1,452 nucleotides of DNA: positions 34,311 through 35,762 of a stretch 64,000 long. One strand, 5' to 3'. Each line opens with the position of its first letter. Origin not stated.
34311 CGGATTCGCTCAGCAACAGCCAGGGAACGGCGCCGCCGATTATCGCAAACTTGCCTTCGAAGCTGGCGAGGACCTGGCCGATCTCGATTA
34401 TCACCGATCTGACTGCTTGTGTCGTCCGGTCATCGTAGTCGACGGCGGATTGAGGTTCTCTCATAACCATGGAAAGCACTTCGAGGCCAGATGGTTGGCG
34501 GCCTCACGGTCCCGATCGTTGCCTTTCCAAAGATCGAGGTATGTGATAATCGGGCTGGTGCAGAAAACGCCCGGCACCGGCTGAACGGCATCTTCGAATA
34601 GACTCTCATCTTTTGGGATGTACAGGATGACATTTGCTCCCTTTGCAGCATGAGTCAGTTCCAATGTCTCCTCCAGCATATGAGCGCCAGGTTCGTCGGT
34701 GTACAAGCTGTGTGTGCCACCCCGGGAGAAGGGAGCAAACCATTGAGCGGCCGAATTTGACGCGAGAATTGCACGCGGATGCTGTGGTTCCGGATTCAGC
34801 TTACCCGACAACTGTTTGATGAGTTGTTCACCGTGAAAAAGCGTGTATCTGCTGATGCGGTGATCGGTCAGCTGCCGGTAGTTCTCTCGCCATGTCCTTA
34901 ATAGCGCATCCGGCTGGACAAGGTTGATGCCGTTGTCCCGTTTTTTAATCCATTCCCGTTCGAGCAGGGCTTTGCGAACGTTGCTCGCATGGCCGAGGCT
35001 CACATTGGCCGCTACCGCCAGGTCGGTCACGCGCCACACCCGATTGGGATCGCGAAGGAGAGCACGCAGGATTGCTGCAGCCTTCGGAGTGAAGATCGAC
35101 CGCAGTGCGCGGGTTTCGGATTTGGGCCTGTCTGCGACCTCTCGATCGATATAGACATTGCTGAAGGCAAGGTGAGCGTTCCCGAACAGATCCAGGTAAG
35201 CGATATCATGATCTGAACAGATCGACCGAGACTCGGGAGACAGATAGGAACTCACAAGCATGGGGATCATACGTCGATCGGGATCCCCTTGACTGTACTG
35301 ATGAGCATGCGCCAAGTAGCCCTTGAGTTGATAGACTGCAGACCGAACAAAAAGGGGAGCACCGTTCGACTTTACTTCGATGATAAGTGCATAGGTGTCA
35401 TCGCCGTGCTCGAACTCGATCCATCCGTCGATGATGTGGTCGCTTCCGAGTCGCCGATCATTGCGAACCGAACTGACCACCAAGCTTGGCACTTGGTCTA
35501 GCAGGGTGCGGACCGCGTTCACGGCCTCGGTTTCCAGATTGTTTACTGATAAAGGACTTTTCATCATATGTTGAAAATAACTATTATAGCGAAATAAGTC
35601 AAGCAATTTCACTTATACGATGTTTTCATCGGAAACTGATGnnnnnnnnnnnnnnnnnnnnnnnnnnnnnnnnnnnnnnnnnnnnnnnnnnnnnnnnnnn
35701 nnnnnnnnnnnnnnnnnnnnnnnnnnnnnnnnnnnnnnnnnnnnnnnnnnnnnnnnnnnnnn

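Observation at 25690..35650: Roughly 10-kb lower-GC defense island full of half-decayed modules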

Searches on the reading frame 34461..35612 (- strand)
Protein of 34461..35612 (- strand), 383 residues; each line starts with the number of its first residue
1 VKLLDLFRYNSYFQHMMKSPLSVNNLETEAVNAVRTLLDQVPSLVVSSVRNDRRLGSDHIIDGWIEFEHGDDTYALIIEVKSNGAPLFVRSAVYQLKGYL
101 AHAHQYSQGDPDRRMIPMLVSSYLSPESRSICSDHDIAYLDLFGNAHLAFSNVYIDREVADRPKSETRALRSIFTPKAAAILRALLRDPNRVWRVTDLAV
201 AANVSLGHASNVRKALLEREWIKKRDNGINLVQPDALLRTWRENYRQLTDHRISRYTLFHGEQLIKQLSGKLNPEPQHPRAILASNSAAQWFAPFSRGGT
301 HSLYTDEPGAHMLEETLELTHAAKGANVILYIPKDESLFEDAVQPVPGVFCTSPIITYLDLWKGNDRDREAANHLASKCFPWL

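Call 5: search_protein_families(library=pfam, proteins=[window:34461-35612:-], max_evalue=0.01)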
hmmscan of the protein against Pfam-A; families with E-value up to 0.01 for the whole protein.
window:34461-35612:- (383 aa): 2 families
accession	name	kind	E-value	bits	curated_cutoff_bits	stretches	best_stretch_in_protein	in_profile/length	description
PF09952.14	AbiEi_2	-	8.7e-05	23.3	21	1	231-376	2-138/143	Transcriptional regulator, AbiEi antitoxin, Type IV TA system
PF05732.17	RepL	-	0.0021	18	20.3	1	196-243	79-126/164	Firmicute plasmid replication protein (RepL)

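Call 7: search_protein_families(library=padloc, proteins=[window:34461-35612:-], max_evalue=0.01)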
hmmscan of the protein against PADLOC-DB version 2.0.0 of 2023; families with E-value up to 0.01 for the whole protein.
window:34461-35612:- (383 aa): 0 families

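Call 28: search_protein_families(library=ncbifam, proteins=[window:34461-35612:-], max_evalue=0.01)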
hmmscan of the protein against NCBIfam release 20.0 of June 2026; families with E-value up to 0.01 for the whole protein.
window:34461-35612:- (383 aa): 0 families

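Call 41: find_homologous_proteins(query=window:34461-35567:-, max_evalue=0.001)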
Query window:34461-35567:- (368 aa): 686 proteins with E <= 0.001 among 4100 candidates; the best 120 are listed.
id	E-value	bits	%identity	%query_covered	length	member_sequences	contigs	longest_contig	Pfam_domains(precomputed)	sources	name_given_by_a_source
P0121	7.4e-248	840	100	100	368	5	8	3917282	-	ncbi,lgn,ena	-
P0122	1.3e-218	743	89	100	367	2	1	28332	-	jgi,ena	-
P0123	1.3e-211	720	88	100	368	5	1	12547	-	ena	-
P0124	5.6e-210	715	86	100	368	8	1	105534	-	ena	-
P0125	2.7e-199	680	82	100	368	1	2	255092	-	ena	-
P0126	1.3e-198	678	80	100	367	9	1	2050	-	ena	-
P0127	4.5e-196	669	81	100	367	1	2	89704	-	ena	-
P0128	1.2e-195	668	79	100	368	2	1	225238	-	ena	-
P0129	2.9e-193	660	78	100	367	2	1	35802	PF09952.15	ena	-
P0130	3.5e-193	660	81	99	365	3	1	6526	-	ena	-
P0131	1.7e-190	651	80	100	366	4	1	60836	-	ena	-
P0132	2.1e-190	651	79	100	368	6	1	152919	PF09952.15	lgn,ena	-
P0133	4.9e-189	646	78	100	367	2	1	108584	PF09952.15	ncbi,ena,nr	ncbi:MAG: type IV toxin-antitoxin system AbiEi family antitoxin [Gemmatimonadota bacterium]|nr:type 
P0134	5.0e-189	646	78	100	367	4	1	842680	PF09952.15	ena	-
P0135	2.4e-187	641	79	96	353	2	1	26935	-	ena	-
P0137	8.1e-187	639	78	100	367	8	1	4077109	PF09952.15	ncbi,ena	-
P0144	3.5e-184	630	77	100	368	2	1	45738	PF09952.15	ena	-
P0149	4.8e-182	623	77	96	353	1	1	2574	PF09952.15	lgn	-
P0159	1.8e-178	611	75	100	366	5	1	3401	PF09952.15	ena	-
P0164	1.8e-176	605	73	100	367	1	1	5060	PF09952.15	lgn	-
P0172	2.1e-173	595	74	95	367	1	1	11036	PF09952.15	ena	-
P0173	2.5e-173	594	72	100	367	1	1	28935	PF09952.15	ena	-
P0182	6.7e-170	583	69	100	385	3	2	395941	PF09952.15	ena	-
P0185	1.6e-169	582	69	100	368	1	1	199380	PF09952.15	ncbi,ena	-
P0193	5.1e-167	574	69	100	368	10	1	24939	PF09952.15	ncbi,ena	-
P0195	1.4e-166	572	71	96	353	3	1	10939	PF09952.15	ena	-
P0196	1.7e-166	572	70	100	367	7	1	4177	PF09952.15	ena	-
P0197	1.8e-166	572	67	100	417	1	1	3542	PF09952.15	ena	-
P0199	3.4e-166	571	68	100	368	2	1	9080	PF09952.15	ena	-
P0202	1.4e-165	569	69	100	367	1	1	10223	PF09952.15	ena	-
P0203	1.6e-165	569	68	100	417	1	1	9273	PF09952.15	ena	-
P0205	1.0e-164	566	70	100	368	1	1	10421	PF09952.15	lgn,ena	-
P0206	1.1e-164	566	67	100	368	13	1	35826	PF09952.15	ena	-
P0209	2.0e-164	565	68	98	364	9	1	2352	PF09952.15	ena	-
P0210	2.8e-164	565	66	100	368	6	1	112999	PF09952.15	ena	-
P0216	1.6e-163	562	68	97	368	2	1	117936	PF09952.15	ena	-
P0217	4.3e-163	561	92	73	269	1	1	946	PF09952.15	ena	-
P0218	5.5e-163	560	66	100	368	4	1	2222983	PF09952.15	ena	-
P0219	1.5e-162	559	66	100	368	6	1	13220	PF09952.15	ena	-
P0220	1.6e-162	559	67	100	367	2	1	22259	PF09952.15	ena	-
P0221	2.1e-162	559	68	97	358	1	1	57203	PF09952.15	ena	-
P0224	5.2e-162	557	66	100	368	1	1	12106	PF09952.15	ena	-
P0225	6.0e-162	557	66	97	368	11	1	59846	PF09952.15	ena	-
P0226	1.3e-161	556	65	100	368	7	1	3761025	PF09952.15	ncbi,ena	-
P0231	8.9e-161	553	65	100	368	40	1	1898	PF09952.15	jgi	-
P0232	9.1e-161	553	67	96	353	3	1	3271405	PF09952.15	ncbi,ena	-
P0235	5.0e-160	551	66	97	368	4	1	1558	PF09952.15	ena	-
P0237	1.1e-159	550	65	100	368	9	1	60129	PF09952.15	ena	-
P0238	3.2e-159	548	64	100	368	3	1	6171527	PF09952.15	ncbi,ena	-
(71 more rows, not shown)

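Call 43: find_encoding_contigs(protein=P0248, flank=9000, max_places=4)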
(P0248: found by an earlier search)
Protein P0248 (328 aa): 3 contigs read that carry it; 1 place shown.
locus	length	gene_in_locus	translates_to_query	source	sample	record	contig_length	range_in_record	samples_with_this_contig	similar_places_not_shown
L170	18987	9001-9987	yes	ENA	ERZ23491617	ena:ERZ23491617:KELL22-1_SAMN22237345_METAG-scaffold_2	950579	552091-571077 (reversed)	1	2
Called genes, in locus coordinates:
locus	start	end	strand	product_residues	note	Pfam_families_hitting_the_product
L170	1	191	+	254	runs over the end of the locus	PF01026:TatD_DNase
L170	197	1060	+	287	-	PF00398:RrnaAD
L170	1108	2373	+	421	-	PF04748:Polysacc_deac_2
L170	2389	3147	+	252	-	PF03740:PdxJ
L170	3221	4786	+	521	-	PF22599:SecDF_P1_head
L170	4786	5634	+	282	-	PF02355:SecD_SecF_C (weak)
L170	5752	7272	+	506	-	PF00884:Sulfatase, PF01663:Phosphodiest (faint), PF16347:SGSH_C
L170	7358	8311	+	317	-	PF01408:GFO_IDH_MocA, PF22725:GFO_IDH_MocA_C3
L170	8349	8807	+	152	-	PF13588:HSDR_N_2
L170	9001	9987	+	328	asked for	PF04199:Cyclase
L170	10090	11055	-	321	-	PF07510:GmrSD_C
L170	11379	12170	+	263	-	PF00106:adh_short, PF13561:adh_short_C2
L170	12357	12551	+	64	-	-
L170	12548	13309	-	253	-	PF13085:Fer2_3, PF12838:Fer4_7 (faint), PF13183:Fer4_8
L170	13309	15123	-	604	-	PF00890:FAD_binding_2, PF03486:HI0933_like (faint), PF07992:Pyr_redox_2 (weak), PF02910:Succ_DH_flav_C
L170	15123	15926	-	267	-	-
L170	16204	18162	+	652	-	PF20581:DUF6785, PF20580:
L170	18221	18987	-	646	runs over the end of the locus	PF20581:DUF6785, PF20580:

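Call 44: find_encoding_contigs(protein=P0247, flank=9000, max_places=4)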
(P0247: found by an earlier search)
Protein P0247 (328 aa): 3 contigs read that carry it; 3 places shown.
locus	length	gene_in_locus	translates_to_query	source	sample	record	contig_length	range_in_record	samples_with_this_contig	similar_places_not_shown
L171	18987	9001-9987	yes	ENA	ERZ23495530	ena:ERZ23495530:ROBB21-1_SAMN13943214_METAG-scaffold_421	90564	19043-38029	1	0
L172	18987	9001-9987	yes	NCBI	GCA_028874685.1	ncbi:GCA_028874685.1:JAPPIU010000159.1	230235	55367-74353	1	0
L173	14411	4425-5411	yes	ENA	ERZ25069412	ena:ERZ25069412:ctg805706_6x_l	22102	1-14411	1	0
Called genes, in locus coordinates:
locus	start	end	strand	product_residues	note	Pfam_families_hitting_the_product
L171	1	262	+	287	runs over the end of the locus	PF00398:RrnaAD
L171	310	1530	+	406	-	PF04748:Polysacc_deac_2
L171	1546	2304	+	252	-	PF03740:PdxJ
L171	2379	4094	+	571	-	PF22599:SecDF_P1_head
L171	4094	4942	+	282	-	PF02355:SecD_SecF_C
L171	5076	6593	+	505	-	PF00884:Sulfatase, PF01663:Phosphodiest (faint), PF16347:SGSH_C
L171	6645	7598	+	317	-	PF01408:GFO_IDH_MocA, PF22725:GFO_IDH_MocA_C3 (weak)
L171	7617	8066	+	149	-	PF13588:HSDR_N_2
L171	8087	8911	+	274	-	PF05721:PhyH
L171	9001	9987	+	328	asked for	PF04199:Cyclase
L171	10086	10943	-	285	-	PF08843:AbiEii (faint)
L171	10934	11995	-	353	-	-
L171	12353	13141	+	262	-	PF00106:adh_short, PF13561:adh_short_C2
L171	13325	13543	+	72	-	-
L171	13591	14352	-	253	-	PF13085:Fer2_3, PF12838:Fer4_7 (faint), PF13183:Fer4_8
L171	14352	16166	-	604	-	PF00890:FAD_binding_2, PF01266:DAO (faint), PF03486:HI0933_like (faint), PF07992:Pyr_redox_2 (weak), PF02910:Succ_DH_flav_C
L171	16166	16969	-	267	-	-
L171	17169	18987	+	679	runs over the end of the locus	PF20581:DUF6785, PF20580:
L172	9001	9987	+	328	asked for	PF04199:Cyclase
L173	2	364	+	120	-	?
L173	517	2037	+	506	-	PF00884:Sulfatase, PF01663:Phosphodiest (faint), PF16347:SGSH_C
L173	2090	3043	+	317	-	PF01408:GFO_IDH_MocA, PF22725:GFO_IDH_MocA_C3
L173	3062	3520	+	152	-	PF13588:HSDR_N_2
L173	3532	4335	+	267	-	PF05721:PhyH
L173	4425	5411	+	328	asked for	PF04199:Cyclase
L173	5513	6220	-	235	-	-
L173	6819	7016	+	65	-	PF00106:adh_short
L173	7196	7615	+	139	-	PF00106:adh_short, PF13561:adh_short_C2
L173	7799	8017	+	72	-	-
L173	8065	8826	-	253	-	PF13085:Fer2_3, PF12838:Fer4_7 (faint), PF13183:Fer4_8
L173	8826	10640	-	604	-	PF00890:FAD_binding_2, PF01266:DAO (faint), PF03486:HI0933_like (faint), PF07992:Pyr_redox_2 (weak), PF02910:Succ_DH_flav_C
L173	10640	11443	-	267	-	-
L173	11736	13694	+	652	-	PF20581:DUF6785, PF20580:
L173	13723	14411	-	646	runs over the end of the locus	PF20581:DUF6785, PF20580:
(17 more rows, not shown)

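Call 45: find_encoding_contigs(protein=P0254, flank=9000, max_places=4)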
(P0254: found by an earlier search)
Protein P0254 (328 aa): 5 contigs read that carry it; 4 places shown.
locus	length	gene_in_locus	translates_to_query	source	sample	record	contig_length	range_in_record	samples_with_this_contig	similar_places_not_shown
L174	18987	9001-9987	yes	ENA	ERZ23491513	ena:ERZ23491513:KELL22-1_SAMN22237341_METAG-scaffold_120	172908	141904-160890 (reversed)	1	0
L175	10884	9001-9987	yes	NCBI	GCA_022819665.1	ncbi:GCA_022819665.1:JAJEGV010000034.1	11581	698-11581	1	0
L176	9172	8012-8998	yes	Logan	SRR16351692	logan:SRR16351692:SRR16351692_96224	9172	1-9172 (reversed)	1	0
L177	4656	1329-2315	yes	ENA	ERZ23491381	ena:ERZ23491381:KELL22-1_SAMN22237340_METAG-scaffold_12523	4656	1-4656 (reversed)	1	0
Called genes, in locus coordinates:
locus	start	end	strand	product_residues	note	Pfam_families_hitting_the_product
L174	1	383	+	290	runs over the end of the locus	PF00398:RrnaAD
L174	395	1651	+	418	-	PF04748:Polysacc_deac_2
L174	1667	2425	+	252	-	PF03740:PdxJ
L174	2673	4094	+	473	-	PF21760:SecD_1st (faint), PF22599:SecDF_P1_head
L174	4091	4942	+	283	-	PF02355:SecD_SecF_C (weak)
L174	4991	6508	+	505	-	PF00884:Sulfatase, PF01663:Phosphodiest (faint), PF16347:SGSH_C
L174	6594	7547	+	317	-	PF01408:GFO_IDH_MocA, PF22725:GFO_IDH_MocA_C3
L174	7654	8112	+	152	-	PF13588:HSDR_N_2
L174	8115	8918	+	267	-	PF05721:PhyH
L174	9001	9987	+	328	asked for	PF04199:Cyclase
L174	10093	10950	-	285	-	-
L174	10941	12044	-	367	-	PF09952:AbiEi_2 (weak)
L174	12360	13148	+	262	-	PF00106:adh_short, PF13561:adh_short_C2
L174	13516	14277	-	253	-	PF13085:Fer2_3, PF12838:Fer4_7 (faint), PF13183:Fer4_8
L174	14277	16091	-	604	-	PF00890:FAD_binding_2, PF01266:DAO (faint), PF03486:HI0933_like (faint), PF07992:Pyr_redox_2 (weak), PF02910:Succ_DH_flav_C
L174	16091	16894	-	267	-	-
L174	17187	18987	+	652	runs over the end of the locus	PF20581:DUF6785, PF20580:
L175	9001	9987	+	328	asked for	PF04199:Cyclase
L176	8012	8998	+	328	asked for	PF04199:Cyclase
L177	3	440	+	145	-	?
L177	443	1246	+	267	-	PF05721:PhyH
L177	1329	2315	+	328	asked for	PF04199:Cyclase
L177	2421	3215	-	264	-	-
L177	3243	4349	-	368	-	PF09952:AbiEi_2 (weak)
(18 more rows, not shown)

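Call 54: search_protein_families(library=pfam, proteins=[L170:10090-11055:-, L173:5513-6220:-, L170:12357-12551:+, L171:13325-13543:+], max_evalue=1)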
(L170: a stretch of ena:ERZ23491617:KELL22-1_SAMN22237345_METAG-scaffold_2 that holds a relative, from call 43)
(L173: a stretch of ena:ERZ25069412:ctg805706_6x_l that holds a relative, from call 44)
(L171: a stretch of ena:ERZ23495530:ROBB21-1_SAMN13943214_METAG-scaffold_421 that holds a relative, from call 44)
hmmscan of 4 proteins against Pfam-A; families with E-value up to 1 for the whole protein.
L170:10090-11055:- (321 aa): 1 family
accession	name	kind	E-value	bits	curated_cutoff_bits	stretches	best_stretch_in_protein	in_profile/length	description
PF07510.16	GmrSD_C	-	1.2e-09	38.6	23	1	58-147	44-134/138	GmrSD restriction endonucleases, C-terminal domain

L173:5513-6220:- (235 aa): 3 families
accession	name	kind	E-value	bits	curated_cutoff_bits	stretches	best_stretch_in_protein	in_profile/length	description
PF07510.16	GmrSD_C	-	0.028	14.7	23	1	4-61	77-134/138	GmrSD restriction endonucleases, C-terminal domain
PF08080.17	zf-RNPHF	-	0.031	14.4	22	1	85-106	14-32/36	RNPHF zinc finger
PF03181.20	BURP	-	0.21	11.6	27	1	42-112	45-115/216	BURP domain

L170:12357-12551:+ (64 aa): 4 families
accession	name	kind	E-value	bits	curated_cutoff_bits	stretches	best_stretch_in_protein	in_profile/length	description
PF09769.14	ApoO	-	0.071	13.5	31.4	1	7-31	69-94/131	Apolipoprotein O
PF18146.6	CinA_KH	-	0.083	13.4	27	1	19-49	31-61/73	Damage-inducible protein CinA KH domain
PF25252.1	DUF7854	-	0.12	13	32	1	24-52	8-36/81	Family of unknown function (DUF7854)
PF21222.2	Lamp2_2nd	-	0.17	12.1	27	1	9-20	3-14/32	Lysosome-associated membrane glycoprotein 2, transmembrane segment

L171:13325-13543:+ (72 aa): 1 family
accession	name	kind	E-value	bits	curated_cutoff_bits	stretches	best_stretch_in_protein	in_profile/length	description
PF19195.5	DUF5870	-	0.24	10.7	25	1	34-66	296-328/488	Family of unknown function (DUF5870)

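Call 58: predict_structure(alignment_id=A3)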
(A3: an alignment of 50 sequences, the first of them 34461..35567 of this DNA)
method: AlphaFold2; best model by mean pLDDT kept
length: 368 residues; sequences in the alignment: 50
mean_pLDDT: 59.1   pTM: 0.43
mean pLDDT of the five models: 59.1, 52.6, 51.1, 49.1, 48.1
residues with pLDDT >= 90: 20; 70-90: 129; 50-70: 70; < 50: 149
segments of 3 or more residues with pLDDT < 50: 1-8, 146-160, 227-250, 263-292, 303-368
pLDDT, mean of each block of 10 residues (from residue 1): 39 83 87 71 70 89 78 70 70 63 84 78 84 83 55 41 66 83 79 75 77 77 51 27 34 53 43 29 35 53 41 36 34 33 34 43 35
secondary structure, 60 per line:
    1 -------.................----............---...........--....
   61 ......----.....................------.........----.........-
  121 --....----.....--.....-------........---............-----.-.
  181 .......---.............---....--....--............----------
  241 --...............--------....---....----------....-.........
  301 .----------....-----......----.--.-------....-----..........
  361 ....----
elements in order: H8-24 E29-40 E44-54 E57-66 H71-91 E98-106 H111-119 E123-126 E131-135 E138-142 H150-157 H161-172 H180-187 H191-203 E207-210 E213-216 H219-230 H243-257 E266-269 H273-276 E287-290 H292-301 E312-315 H321-326 E342-345 H351-364
